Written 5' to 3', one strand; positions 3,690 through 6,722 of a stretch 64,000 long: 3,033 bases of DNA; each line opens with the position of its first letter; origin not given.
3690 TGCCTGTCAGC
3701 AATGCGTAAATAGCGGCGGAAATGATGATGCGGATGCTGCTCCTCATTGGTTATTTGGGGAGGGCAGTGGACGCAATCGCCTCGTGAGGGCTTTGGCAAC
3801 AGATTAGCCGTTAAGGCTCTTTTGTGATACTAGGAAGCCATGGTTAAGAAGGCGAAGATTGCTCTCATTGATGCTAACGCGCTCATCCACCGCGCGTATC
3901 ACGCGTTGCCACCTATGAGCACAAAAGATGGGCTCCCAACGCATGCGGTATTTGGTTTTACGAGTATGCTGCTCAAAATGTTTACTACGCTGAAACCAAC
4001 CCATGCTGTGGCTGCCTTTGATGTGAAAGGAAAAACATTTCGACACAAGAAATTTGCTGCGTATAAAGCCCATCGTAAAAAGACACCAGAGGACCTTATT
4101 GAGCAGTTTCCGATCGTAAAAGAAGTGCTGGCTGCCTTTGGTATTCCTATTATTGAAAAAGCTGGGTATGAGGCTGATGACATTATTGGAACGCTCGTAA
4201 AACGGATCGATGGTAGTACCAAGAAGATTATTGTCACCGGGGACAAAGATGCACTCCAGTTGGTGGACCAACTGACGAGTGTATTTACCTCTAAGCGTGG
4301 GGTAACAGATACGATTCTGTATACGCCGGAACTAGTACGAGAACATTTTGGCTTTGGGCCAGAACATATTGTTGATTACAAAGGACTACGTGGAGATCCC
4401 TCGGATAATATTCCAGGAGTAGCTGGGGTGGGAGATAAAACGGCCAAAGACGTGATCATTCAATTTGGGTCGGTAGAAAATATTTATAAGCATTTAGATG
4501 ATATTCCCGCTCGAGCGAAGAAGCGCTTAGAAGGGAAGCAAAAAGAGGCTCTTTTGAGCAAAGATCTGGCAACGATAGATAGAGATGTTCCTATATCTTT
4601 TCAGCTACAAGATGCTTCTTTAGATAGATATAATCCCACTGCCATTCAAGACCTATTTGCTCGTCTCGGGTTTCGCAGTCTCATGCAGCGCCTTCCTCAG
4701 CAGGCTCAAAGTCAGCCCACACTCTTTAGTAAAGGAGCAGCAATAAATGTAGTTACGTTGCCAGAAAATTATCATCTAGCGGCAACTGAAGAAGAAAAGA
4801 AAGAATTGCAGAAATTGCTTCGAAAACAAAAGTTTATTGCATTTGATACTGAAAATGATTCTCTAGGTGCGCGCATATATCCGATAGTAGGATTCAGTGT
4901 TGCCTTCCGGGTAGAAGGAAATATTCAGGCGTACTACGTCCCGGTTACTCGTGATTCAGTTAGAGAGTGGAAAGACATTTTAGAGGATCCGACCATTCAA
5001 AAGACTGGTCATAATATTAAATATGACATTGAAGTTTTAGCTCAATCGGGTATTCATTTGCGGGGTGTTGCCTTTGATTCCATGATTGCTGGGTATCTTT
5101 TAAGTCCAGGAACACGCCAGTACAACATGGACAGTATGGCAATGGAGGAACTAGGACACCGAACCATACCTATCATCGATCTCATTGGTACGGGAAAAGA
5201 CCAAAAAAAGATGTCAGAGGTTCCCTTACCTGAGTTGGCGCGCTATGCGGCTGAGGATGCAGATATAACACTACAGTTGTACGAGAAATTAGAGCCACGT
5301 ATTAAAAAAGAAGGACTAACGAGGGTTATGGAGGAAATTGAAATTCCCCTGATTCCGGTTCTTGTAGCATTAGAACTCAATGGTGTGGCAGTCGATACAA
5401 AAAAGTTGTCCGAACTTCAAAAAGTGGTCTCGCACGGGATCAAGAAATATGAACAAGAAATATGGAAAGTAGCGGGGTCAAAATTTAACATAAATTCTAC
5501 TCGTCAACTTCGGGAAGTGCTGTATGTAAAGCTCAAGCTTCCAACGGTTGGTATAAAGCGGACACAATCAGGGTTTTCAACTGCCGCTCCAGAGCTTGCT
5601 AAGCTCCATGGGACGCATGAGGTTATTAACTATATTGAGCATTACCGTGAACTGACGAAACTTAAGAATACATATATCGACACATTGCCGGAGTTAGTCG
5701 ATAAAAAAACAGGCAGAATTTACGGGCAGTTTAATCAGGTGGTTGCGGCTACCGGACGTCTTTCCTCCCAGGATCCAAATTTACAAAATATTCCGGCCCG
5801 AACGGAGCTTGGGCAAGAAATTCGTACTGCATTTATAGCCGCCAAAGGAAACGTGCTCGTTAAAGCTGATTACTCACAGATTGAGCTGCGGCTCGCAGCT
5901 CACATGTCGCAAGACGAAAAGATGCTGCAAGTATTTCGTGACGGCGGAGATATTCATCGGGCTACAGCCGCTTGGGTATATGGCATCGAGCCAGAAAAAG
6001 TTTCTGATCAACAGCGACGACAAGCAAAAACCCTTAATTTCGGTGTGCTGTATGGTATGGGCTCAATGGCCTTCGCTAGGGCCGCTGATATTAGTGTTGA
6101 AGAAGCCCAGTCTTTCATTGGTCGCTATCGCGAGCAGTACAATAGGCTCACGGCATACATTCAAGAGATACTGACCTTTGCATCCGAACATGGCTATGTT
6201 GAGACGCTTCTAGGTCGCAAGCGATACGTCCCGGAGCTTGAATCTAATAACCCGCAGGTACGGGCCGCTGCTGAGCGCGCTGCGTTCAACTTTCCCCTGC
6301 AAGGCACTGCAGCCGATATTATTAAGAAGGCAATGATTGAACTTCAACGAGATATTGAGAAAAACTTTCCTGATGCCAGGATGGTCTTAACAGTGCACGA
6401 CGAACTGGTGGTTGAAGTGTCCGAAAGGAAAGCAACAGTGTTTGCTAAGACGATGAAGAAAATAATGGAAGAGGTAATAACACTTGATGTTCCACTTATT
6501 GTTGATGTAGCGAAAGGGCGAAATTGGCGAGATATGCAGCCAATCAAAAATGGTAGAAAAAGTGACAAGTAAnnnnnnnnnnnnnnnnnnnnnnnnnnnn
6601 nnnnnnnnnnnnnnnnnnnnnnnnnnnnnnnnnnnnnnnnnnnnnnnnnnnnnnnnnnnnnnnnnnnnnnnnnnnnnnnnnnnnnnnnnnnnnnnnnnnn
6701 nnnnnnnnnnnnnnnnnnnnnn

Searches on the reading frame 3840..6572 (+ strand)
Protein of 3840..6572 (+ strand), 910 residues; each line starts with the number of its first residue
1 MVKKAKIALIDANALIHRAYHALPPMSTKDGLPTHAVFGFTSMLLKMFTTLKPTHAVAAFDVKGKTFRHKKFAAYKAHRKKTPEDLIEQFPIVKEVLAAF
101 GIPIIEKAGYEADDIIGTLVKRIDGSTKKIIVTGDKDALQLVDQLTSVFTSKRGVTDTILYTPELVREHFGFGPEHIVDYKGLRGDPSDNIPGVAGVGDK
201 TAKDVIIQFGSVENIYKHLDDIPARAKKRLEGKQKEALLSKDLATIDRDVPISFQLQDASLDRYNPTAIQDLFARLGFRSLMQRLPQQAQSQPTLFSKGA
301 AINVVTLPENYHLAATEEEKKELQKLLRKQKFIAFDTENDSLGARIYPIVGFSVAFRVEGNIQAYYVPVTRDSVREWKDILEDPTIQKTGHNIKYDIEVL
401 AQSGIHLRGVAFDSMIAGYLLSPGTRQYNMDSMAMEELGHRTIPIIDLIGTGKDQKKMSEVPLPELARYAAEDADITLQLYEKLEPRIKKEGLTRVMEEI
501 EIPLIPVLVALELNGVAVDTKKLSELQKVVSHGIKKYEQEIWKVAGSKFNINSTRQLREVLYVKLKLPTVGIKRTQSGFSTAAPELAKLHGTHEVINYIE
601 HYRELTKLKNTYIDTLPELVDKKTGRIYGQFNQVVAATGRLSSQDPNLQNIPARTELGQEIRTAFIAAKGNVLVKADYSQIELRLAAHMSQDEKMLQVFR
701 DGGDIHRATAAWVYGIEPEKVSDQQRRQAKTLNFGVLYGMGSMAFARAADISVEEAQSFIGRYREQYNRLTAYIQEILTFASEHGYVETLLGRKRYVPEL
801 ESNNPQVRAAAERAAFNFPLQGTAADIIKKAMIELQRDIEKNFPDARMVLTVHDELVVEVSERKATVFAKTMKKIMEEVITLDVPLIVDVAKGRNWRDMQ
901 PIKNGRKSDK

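Call 11: find_encoding_contigs(protein=window:3840-6572:+, flank=3000, max_places=10)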
Protein window:3840-6572:+ (910 aa): 5 contigs read that carry it; 3 places shown.
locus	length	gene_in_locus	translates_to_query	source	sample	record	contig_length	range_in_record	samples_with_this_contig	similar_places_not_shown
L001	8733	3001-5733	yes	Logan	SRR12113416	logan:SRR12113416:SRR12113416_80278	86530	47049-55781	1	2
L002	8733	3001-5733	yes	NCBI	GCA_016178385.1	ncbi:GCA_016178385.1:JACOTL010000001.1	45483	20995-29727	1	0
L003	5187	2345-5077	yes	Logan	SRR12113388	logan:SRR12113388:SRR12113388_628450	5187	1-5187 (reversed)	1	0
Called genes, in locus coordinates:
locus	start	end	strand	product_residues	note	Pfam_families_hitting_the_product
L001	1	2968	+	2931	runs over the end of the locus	PF16356:DUF4983 (faint), PF00354:Pentaxin (faint), PF13385:Laminin_G_3, PF02973:Sialidase (faint), PF13385:Laminin_G_3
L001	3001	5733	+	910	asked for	PF02739:5_3_exonuc_N, PF01367:5_3_exonuc, PF01612:DNA_pol_A_exo1, PF22619:DNA_polI_exo1, PF00476:DNA_pol_A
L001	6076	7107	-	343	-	PF00188:CAP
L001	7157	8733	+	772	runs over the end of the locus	-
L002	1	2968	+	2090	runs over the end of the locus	PF16356:DUF4983 (faint), PF00354:Pentaxin (faint), PF13385:Laminin_G_3, PF02973:Sialidase (faint), PF13385:Laminin_G_3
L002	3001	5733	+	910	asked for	PF02739:5_3_exonuc_N, PF01367:5_3_exonuc, PF01612:DNA_pol_A_exo1, PF22619:DNA_polI_exo1, PF00476:DNA_pol_A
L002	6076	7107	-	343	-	PF00188:CAP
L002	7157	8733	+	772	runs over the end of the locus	-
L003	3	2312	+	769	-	?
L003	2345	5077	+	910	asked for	PF02739:5_3_exonuc_N, PF01367:5_3_exonuc, PF01612:DNA_pol_A_exo1, PF22619:DNA_polI_exo1, PF00476:DNA_pol_A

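Call 12: search_protein_families(library=pfam, proteins=[window:3840-6572:+])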
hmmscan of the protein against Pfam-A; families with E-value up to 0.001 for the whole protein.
window:3840-6572:+ (910 aa): 5 families
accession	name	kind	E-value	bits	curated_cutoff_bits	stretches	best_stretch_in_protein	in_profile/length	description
PF00476.26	DNA_pol_A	-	1.6e-146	488.6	34.3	1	521-897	2-380/381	DNA polymerase family A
PF02739.22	5_3_exonuc_N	-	3.5e-57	193.1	34.3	1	6-171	1-164/164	5'-3' exonuclease, N-terminal resolvase-like domain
PF01367.25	5_3_exonuc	-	8.7e-31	106.7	40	1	174-265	3-95/97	5'-3' exonuclease, C-terminal SAM fold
PF01612.26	DNA_pol_A_exo1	-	6.7e-27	94.8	23.6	1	312-488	2-172/173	3'-5' exonuclease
PF22619.2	DNA_polI_exo1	-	1.2e-10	41.8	27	1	361-436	23-99/140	DNA polymerase I, ribonuclease H-like domain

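Call 13: find_related_loci(query=window:3840-6572:+, collection=genome_contigs, flank=4000)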
Query window:3840-6572:+ (910 aa) in genome_contigs; peptide patterns used: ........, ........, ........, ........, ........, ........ (x = any residue, [..] = any of these).
121 stretches matched a pattern; 68 encode a relative of the query (tblastn E <= 1e-3); 68 distinct loci.
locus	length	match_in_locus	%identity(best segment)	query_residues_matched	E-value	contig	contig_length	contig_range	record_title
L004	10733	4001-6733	48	3-896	0e+0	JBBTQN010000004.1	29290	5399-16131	MAG: Patescibacteria group bacterium isolate H43-bin053_1 H43_bin053_1_000000000004, whole genome shotgun sequence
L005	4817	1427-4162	46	2-900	0e+0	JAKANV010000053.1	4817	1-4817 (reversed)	MAG: bacterium isolate WY5.bin98 NODE_36466_length_4817_cov_1.198934, whole genome shotgun sequence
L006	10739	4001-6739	45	1-900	0e+0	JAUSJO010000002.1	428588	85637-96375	MAG: bacterium isolate E14_metabat.bin.303 E14_k141_251564, whole genome shotgun sequence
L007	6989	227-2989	44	1-904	0e+0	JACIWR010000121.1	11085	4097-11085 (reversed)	MAG: Anaerolineae bacterium isolate MAG-31 Anaerolineae_A3_bin18_Scaffold_121, whole genome shotgun sequence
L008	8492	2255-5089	43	4-896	0e+0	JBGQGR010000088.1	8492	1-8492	MAG: Anaerolineae bacterium isolate OBJ2_061818_090_22 k141_887728_length_8492_cov_6.9952, whole genome shotgun sequence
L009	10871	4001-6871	40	1-900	0e+0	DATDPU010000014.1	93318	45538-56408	MAG TPA_asm: Anaerolineae bacterium isolate SMAG_U7929 k141_2104125, whole genome shotgun sequence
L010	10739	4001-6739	42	9-896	0e+0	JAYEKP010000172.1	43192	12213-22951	MAG: Bacteroidota bacterium isolate MAG134 MAG134_172, whole genome shotgun sequence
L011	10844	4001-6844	42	6-900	0e+0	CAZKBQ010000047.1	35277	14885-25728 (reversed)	MAG TPA_asm: uncultured Anaerolineae bacterium isolate SRP290908_co1_178 genome assembly, contig: NODE_1382_length_35277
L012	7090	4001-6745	42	7-896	0e+0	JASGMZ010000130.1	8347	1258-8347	MAG: Bacteroidales bacterium isolate DJKA126_ANT-KO_bin.63 scaffold_4117, whole genome shotgun sequence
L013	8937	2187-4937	40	1-898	0e+0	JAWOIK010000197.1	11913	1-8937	MAG: Ignavibacteriaceae bacterium isolate CWP5-2.bin.23 k191_2332506, whole genome shotgun sequence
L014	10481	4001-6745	41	7-896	0e+0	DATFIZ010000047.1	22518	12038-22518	MAG TPA_asm: Bacteroidales bacterium isolate SMAG_U9131 k141_353889, whole genome shotgun sequence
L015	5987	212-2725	42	7-819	0e+0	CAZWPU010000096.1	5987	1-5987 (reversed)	MAG TPA_asm: uncultured Bacteroidales bacterium isolate binchicken_co218_290 genome assembly, contig: NODE_16974_length_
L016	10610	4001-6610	39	2-901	0e+0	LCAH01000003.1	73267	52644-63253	MAG: Candidatus Uhrbacteria bacterium GW2011_GWC2_41_11 UU35_C0003, whole genome shotgun sequence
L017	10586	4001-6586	42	6-898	0e+0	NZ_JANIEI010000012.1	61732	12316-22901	Exiguobacterium himgiriensis strain K22_26 NODE_992_length_61732_cov_218.126121, whole genome shotgun sequence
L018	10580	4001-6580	40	6-898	0e+0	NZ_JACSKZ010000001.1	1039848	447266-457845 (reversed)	Exiguobacterium algae strain S126 scaffold0, whole genome shotgun sequence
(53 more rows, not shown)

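Call 14: find_homologous_proteins(query=window:3840-6572:+, max_evalue=1e-100)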
Query window:3840-6572:+ (910 aa): 7866 proteins with E <= 1e-100 among 8000 candidates; the best 120 are listed.
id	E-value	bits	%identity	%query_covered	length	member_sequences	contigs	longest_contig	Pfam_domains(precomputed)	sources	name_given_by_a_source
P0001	0.0e+0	2022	100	100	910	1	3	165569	PF01612.27,PF01367.26,PF02739.23,PF22619.3,PF00476.27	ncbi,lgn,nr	ncbi:MAG: DNA polymerase I [Candidatus Andersenbacteria bacterium]|nr:DNA polymerase I [Candidatus A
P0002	0.0e+0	1475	73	99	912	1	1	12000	PF01612.27,PF01367.26,PF02739.23,PF22619.3,PF00476.27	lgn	-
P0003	0.0e+0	1368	68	99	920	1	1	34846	PF01612.27,PF01367.26,PF02739.23,PF22619.3,PF00476.27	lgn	-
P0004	0.0e+0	1346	67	99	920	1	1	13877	PF01612.27,PF01367.26,PF02739.23,PF22619.3,PF00476.27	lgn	-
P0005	0.0e+0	1338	67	99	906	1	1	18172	PF01612.27,PF01367.26,PF02739.23,PF22619.3,PF00476.27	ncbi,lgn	ncbi:MAG: DNA polymerase I [Candidatus Andersenbacteria bacterium]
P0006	0.0e+0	1333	66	99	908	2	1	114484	PF01612.27,PF01367.26,PF02739.23,PF22619.3,PF00476.27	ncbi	ncbi:MAG: DNA polymerase I [Candidatus Andersenbacteria bacterium]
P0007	0.0e+0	1321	66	99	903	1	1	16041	PF01612.27,PF01367.26,PF02739.23,PF22619.3,PF00476.27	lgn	-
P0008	0.0e+0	1320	66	99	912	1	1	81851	PF01612.27,PF01367.26,PF02739.23,PF22619.3,PF00476.27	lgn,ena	-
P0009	0.0e+0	1317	65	99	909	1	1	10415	PF01612.27,PF01367.26,PF02739.23,PF22619.3,PF00476.27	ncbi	-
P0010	0.0e+0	1307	65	99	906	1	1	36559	PF01612.27,PF01367.26,PF02739.23,PF22619.3,PF00476.27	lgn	-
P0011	0.0e+0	1307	63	100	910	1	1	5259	PF01612.27,PF01367.26,PF02739.23,PF22619.3,PF00476.27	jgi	jgi:DNA polymerase I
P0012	0.0e+0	1305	65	99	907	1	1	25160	PF01612.27,PF01367.26,PF02739.23,PF22619.3,PF00476.27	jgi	jgi:DNA polymerase-1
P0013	0.0e+0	1302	65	99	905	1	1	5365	PF01612.27,PF01367.26,PF02739.23,PF22619.3,PF00476.27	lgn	-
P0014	0.0e+0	1298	65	99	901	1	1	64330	PF01612.27,PF01367.26,PF02739.23,PF22619.3,PF00476.27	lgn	-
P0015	0.0e+0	1294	65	99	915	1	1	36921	PF01612.27,PF01367.26,PF02739.23,PF22619.3,PF00476.27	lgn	-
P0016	0.0e+0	1292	64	99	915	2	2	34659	PF01612.27,PF01367.26,PF02739.23,PF22619.3,PF00476.27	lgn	-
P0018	0.0e+0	1285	65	98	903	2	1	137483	PF01612.27,PF01367.26,PF02739.23,PF22619.3,PF00476.27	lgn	-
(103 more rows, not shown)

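Call 15: find_encoding_contigs(protein=P0002, flank=3000, max_places=3)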
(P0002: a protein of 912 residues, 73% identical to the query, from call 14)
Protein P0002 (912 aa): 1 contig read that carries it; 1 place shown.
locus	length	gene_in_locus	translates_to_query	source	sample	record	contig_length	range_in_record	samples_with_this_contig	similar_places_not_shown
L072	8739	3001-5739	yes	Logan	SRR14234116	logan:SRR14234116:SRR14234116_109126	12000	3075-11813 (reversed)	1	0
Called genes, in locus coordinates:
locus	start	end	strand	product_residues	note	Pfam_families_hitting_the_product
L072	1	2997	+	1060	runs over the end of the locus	?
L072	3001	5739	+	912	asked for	PF02739:5_3_exonuc_N, PF01367:5_3_exonuc, PF01612:DNA_pol_A_exo1, PF22619:DNA_polI_exo1, PF00476:DNA_pol_A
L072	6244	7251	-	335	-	PF00188:CAP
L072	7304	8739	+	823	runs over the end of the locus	-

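Call 16: find_encoding_contigs(protein=P0003, flank=3000, max_places=3)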
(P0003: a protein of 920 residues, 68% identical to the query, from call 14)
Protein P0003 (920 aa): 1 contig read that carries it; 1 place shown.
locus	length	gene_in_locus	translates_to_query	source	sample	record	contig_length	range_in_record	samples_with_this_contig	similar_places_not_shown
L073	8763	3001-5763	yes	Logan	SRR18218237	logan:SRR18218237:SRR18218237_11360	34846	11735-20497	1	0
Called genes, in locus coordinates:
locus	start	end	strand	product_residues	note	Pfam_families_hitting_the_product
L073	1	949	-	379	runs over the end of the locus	PF01368:DHH (weak)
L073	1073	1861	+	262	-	PF02673:BacA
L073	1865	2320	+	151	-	PF02367:TsaE, PF13238:AAA_18 (weak)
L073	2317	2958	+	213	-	PF00702:Hydrolase, PF12710:HAD, PF13419:HAD_2, PF13242:Hydrolase_like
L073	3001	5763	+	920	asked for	PF02739:5_3_exonuc_N, PF01367:5_3_exonuc, PF01612:DNA_pol_A_exo1, PF22619:DNA_polI_exo1, PF00476:DNA_pol_A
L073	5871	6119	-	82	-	-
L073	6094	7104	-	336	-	PF00188:CAP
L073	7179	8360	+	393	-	PF11258:DUF3048, PF17479:DUF3048_C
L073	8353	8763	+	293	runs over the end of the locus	PF21694:DNA_pol3_delta_C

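Call 17: find_encoding_contigs(protein=P0006, flank=3000, max_places=3)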
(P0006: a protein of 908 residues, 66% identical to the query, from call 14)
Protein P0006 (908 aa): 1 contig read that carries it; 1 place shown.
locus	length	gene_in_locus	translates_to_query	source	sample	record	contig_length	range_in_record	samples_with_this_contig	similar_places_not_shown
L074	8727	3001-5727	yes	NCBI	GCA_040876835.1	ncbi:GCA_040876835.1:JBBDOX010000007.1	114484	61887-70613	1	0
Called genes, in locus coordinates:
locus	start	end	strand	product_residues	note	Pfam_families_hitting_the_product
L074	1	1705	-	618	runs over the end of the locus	PF13522:GATase_6, PF13537:GATase_7, PF01380:SIS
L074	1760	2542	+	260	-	PF02673:BacA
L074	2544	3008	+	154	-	PF02367:TsaE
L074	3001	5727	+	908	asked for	PF02739:5_3_exonuc_N, PF01367:5_3_exonuc, PF01612:DNA_pol_A_exo1, PF22619:DNA_polI_exo1, PF00476:DNA_pol_A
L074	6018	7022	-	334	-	PF00188:CAP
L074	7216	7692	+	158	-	-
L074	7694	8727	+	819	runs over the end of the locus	PF26449:DUF8128, PF02534:T4SS-DNA_transf (weak), PF10412:TrwB_AAD_bind (weak)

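Call 20: find_encoding_contigs(protein=P0005, flank=2500, max_places=2)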
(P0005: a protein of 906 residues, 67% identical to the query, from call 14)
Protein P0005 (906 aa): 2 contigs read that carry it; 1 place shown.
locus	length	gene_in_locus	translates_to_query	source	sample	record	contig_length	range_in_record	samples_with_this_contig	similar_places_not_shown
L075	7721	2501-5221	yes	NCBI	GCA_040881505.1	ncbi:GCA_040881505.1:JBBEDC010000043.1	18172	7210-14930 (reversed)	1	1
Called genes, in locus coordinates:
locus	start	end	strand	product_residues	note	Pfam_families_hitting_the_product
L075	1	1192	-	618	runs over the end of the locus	PF13230:GATase_4 (faint), PF13522:GATase_6, PF13537:GATase_7, PF01380:SIS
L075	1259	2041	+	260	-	PF02673:BacA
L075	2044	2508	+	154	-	PF02367:TsaE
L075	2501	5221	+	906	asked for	PF02739:5_3_exonuc_N, PF01367:5_3_exonuc, PF01612:DNA_pol_A_exo1, PF22619:DNA_polI_exo1, PF00476:DNA_pol_A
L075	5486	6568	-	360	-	PF00188:CAP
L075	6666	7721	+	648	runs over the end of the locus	-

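Call 21: find_encoding_contigs(protein=P0008, flank=2500, max_places=2)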
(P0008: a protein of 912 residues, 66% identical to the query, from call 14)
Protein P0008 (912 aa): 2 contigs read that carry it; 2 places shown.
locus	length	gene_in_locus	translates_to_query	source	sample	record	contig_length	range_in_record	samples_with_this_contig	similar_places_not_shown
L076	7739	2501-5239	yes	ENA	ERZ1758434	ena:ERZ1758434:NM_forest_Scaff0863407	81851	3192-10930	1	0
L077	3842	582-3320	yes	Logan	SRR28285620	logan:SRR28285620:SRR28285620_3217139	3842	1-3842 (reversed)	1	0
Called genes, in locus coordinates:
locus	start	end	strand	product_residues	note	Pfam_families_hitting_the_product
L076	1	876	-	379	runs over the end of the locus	-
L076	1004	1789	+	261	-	PF02673:BacA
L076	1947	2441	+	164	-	PF02367:TsaE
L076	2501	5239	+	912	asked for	PF02739:5_3_exonuc_N, PF01367:5_3_exonuc, PF01612:DNA_pol_A_exo1, PF22619:DNA_polI_exo1, PF00476:DNA_pol_A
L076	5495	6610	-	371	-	PF00188:CAP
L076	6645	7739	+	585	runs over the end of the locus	-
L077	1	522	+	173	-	?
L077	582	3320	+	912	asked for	PF02739:5_3_exonuc_N, PF01367:5_3_exonuc, PF01612:DNA_pol_A_exo1, PF22619:DNA_polI_exo1, PF00476:DNA_pol_A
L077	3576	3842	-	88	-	?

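Call 22: find_encoding_contigs(protein=P0014, flank=2500, max_places=2)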
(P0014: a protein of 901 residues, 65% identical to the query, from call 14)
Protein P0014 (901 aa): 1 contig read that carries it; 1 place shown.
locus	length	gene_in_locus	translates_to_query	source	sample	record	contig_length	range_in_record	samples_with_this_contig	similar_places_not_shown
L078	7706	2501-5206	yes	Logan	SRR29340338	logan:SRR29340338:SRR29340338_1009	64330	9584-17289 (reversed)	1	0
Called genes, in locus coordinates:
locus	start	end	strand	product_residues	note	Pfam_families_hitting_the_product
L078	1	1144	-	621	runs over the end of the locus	PF13522:GATase_6, PF13537:GATase_7, PF01380:SIS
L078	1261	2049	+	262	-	PF02673:BacA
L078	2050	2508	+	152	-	PF02367:TsaE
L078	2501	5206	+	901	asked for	PF02739:5_3_exonuc_N, PF01367:5_3_exonuc, PF01612:DNA_pol_A_exo1, PF22619:DNA_polI_exo1, PF00476:DNA_pol_A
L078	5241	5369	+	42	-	-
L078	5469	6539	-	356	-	PF00188:CAP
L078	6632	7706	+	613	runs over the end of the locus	-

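Call 23: find_encoding_contigs(protein=P0018, flank=2500, max_places=2)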
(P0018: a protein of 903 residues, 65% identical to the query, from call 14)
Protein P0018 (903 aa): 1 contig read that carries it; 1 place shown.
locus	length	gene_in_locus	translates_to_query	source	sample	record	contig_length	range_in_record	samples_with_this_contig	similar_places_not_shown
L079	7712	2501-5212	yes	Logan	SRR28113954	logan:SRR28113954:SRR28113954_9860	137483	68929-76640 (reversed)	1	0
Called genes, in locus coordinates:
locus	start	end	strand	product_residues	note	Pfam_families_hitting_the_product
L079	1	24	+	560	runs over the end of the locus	PF05157:MshEN (weak), PF00437:T2SSE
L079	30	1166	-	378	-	PF01368:DHH (weak)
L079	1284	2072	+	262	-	PF02673:BacA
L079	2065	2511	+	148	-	PF02367:TsaE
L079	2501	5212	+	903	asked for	PF02739:5_3_exonuc_N, PF01367:5_3_exonuc, PF01612:DNA_pol_A_exo1, PF22619:DNA_polI_exo1, PF00476:DNA_pol_A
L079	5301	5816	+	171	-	-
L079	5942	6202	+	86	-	-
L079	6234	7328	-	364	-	PF00188:CAP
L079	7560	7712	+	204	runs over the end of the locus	-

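Call 39: find_encoding_contigs(protein=P0004, flank=2000, max_places=2)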
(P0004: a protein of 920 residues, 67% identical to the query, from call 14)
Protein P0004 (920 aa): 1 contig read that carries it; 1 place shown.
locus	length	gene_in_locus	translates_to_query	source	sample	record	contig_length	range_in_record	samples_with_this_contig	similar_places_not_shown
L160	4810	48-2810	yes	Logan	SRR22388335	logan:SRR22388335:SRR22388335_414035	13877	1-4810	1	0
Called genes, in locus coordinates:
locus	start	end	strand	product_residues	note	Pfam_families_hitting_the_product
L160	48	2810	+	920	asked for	PF02739:5_3_exonuc_N, PF01367:5_3_exonuc, PF01612:DNA_pol_A_exo1, PF22619:DNA_polI_exo1, PF00476:DNA_pol_A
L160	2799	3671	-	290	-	PF00188:CAP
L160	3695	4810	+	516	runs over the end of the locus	-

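Call 40: find_encoding_contigs(protein=P0007, flank=2000, max_places=2)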
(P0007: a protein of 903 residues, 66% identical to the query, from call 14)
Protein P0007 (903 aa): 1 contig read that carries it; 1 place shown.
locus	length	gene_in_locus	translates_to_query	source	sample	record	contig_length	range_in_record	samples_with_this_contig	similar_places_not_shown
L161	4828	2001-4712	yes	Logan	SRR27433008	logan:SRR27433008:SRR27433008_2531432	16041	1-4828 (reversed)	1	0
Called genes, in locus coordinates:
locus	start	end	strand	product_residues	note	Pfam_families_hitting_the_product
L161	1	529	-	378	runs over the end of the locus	-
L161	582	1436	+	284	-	PF02673:BacA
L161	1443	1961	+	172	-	PF02367:TsaE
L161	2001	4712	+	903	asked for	PF02739:5_3_exonuc_N, PF01367:5_3_exonuc, PF01612:DNA_pol_A_exo1, PF22619:DNA_polI_exo1, PF00476:DNA_pol_A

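Call 41: find_encoding_contigs(protein=P0010, flank=2000, max_places=2)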
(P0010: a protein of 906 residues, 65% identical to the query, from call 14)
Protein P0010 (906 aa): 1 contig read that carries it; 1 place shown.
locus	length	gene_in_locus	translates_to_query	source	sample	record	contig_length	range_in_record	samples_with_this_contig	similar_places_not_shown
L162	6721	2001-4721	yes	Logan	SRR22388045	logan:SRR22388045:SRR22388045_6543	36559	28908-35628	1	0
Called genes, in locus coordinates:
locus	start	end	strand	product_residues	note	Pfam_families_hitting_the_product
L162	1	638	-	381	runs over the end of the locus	-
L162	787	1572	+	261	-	PF02673:BacA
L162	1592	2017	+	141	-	PF02367:TsaE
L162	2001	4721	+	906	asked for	PF02739:5_3_exonuc_N, PF01367:5_3_exonuc, PF01612:DNA_pol_A_exo1, PF22619:DNA_polI_exo1, PF00476:DNA_pol_A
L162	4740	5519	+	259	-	PF06300:Tsp45I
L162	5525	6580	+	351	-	PF03602:Cons_hypoth95 (faint), PF01555:N6_N4_Mtase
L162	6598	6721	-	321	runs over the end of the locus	PF00188:CAP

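Call 79: find_encoding_contigs(protein=P0016, flank=2000, max_places=4)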
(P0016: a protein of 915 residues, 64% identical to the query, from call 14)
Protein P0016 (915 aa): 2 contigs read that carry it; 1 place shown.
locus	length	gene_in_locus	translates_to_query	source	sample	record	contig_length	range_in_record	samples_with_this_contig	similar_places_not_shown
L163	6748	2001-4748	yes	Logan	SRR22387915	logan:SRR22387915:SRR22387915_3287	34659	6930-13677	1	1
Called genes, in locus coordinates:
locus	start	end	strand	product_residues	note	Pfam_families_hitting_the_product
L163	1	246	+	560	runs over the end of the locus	PF05157:MshEN (weak), PF00437:T2SSE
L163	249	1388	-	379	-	PF01368:DHH (weak)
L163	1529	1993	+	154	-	PF02367:TsaE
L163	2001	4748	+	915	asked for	PF02739:5_3_exonuc_N, PF01367:5_3_exonuc, PF01612:DNA_pol_A_exo1, PF22619:DNA_polI_exo1, PF00476:DNA_pol_A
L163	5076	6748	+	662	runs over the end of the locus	-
